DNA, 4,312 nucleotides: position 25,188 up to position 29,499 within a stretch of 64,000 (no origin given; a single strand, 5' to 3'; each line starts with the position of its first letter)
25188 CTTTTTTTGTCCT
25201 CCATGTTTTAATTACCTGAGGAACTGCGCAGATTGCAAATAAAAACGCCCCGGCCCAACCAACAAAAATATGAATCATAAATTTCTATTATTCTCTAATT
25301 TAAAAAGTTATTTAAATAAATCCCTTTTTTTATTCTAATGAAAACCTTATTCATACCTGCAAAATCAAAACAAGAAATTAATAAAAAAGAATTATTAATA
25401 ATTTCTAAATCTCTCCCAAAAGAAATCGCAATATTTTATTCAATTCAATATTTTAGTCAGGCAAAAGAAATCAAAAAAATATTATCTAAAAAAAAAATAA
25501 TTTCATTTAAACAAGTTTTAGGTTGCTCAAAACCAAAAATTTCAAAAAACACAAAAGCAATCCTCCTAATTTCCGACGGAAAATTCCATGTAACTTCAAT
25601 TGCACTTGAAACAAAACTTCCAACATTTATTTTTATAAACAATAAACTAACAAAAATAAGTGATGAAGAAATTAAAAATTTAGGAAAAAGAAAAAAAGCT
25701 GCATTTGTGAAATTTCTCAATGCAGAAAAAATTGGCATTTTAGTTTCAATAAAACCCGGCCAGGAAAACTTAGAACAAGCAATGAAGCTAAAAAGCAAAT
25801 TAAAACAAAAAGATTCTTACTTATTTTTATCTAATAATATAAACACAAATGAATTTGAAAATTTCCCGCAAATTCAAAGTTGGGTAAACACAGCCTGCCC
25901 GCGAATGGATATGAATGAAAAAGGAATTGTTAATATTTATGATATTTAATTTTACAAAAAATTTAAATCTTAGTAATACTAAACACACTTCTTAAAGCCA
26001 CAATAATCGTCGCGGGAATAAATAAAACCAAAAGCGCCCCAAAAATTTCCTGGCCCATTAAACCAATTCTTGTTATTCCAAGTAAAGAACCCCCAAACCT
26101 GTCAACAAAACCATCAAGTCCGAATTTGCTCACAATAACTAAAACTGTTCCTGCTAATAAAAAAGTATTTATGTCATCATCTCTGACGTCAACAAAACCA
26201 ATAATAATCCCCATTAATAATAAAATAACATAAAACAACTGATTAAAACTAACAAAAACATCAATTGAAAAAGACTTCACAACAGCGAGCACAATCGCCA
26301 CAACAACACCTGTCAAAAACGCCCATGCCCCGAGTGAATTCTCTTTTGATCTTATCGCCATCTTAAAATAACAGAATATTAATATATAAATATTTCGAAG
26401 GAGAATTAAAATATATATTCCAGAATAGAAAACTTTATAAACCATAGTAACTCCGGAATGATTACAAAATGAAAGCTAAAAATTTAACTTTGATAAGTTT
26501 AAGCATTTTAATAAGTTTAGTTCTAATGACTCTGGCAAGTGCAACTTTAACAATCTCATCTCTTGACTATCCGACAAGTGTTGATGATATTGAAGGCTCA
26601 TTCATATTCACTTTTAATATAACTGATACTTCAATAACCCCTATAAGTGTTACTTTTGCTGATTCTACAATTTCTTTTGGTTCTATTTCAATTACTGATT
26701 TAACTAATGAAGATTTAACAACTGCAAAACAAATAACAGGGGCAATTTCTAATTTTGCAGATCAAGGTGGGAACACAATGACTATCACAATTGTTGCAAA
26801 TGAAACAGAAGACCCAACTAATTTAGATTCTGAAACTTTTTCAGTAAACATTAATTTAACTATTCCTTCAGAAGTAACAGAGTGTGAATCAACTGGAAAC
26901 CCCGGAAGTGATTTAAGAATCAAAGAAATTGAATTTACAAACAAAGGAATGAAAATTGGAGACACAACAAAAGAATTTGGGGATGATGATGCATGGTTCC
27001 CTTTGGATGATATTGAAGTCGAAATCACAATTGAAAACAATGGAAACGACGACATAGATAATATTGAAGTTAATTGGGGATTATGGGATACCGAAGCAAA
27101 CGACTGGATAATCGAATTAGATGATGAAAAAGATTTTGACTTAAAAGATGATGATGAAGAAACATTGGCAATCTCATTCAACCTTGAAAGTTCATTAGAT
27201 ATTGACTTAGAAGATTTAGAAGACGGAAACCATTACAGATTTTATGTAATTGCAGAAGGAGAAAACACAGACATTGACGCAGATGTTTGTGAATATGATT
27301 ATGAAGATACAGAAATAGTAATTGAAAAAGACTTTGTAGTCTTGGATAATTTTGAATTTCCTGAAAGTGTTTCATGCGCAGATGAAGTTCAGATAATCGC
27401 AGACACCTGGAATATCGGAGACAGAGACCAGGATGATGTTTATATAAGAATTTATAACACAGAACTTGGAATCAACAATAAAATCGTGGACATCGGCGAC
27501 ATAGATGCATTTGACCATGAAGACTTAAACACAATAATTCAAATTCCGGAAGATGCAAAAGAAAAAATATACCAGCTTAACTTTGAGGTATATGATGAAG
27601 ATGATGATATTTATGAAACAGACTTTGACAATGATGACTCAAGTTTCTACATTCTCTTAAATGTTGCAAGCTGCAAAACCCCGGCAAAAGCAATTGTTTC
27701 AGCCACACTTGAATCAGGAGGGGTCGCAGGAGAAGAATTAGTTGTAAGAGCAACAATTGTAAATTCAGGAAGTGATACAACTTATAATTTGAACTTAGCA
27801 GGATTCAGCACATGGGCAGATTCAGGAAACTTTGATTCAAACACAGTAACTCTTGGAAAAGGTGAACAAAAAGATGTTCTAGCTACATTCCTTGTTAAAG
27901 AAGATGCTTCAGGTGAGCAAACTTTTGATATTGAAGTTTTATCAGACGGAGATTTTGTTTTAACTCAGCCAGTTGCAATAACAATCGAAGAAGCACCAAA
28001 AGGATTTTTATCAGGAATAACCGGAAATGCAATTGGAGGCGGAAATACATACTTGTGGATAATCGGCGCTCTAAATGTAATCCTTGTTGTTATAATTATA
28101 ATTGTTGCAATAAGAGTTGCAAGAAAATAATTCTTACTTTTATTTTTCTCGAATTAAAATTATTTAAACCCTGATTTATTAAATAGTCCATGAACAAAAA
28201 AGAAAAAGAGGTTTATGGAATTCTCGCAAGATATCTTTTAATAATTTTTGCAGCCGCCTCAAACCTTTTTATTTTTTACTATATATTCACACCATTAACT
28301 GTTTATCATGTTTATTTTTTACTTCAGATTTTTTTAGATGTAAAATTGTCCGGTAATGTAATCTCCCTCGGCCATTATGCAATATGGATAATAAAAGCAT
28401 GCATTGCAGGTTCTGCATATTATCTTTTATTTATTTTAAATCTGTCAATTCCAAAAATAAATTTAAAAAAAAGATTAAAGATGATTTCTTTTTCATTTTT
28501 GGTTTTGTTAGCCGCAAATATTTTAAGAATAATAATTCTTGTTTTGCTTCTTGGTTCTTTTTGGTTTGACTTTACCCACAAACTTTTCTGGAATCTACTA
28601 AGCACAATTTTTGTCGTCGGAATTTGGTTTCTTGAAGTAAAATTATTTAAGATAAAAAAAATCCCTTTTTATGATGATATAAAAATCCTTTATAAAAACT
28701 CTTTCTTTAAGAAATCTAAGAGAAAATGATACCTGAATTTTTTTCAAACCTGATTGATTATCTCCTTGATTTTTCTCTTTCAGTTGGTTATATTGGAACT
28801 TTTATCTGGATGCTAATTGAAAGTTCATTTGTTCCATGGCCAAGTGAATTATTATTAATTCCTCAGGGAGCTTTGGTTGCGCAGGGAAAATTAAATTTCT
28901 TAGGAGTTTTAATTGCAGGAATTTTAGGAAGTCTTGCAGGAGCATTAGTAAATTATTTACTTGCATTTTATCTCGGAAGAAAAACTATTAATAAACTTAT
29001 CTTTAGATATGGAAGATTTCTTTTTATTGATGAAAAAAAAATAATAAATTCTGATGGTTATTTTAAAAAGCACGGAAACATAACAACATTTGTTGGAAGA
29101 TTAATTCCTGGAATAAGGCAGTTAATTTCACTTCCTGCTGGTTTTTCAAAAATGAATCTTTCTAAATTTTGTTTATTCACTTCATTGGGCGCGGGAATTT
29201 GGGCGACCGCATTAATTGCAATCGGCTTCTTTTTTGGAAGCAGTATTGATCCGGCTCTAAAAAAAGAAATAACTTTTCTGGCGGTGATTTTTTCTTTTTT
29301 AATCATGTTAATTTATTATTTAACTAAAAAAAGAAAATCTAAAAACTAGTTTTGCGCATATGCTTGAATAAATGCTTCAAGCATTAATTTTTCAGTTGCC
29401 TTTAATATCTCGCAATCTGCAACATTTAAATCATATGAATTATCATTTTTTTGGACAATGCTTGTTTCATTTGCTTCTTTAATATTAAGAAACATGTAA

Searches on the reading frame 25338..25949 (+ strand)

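Call 39: search_protein_families(library=pfam, proteins=[window:25338-25949:+], max_evalue=0.01)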
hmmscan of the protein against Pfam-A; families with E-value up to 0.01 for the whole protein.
window:25338-25949:+ (203 aa): 1 family
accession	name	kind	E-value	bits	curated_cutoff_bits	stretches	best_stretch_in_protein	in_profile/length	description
PF01866.22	Diphthamide_syn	-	5.9e-34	118.3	33.2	1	2-193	64-273/302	Putative diphthamide synthesis protein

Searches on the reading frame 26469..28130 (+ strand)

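Call 9: search_protein_families(library=pfam, proteins=[window:26469-28130:+], max_evalue=0.01)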
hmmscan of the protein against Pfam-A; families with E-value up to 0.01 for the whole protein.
window:26469-28130:+ (553 aa): 1 family
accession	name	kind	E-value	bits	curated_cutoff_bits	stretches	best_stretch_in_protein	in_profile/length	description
PF07705.17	CARDB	-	5.4e-05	23.8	22.7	0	178-240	17-72/101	CARDB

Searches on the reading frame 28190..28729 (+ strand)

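Call 39: search_protein_families(library=pfam, proteins=[window:28190-28729:+], max_evalue=0.01)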
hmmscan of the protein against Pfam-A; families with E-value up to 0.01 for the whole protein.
window:28190-28729:+ (179 aa): 1 family
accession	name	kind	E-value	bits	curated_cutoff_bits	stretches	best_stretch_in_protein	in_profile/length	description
PF09721.15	Exosortase_EpsH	-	0.0012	18.7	25.7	1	15-130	105-232/254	Transmembrane exosortase (Exosortase_EpsH)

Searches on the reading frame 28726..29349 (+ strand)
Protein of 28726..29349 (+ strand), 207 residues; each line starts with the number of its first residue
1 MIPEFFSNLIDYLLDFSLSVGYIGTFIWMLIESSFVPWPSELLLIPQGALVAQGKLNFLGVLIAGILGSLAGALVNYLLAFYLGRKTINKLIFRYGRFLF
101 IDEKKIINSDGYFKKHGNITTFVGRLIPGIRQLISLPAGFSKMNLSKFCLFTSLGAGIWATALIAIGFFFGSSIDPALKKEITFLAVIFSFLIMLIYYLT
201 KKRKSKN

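Call 39: search_protein_families(library=pfam, proteins=[window:28726-29349:+], max_evalue=0.01)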
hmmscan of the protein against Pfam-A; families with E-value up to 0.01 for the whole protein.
window:28726-29349:+ (207 aa): 1 family
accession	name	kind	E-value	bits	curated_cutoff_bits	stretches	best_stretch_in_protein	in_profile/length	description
PF09335.16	VTT_dom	-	5e-21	75.9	33.9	1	38-167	1-121/123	VTT domain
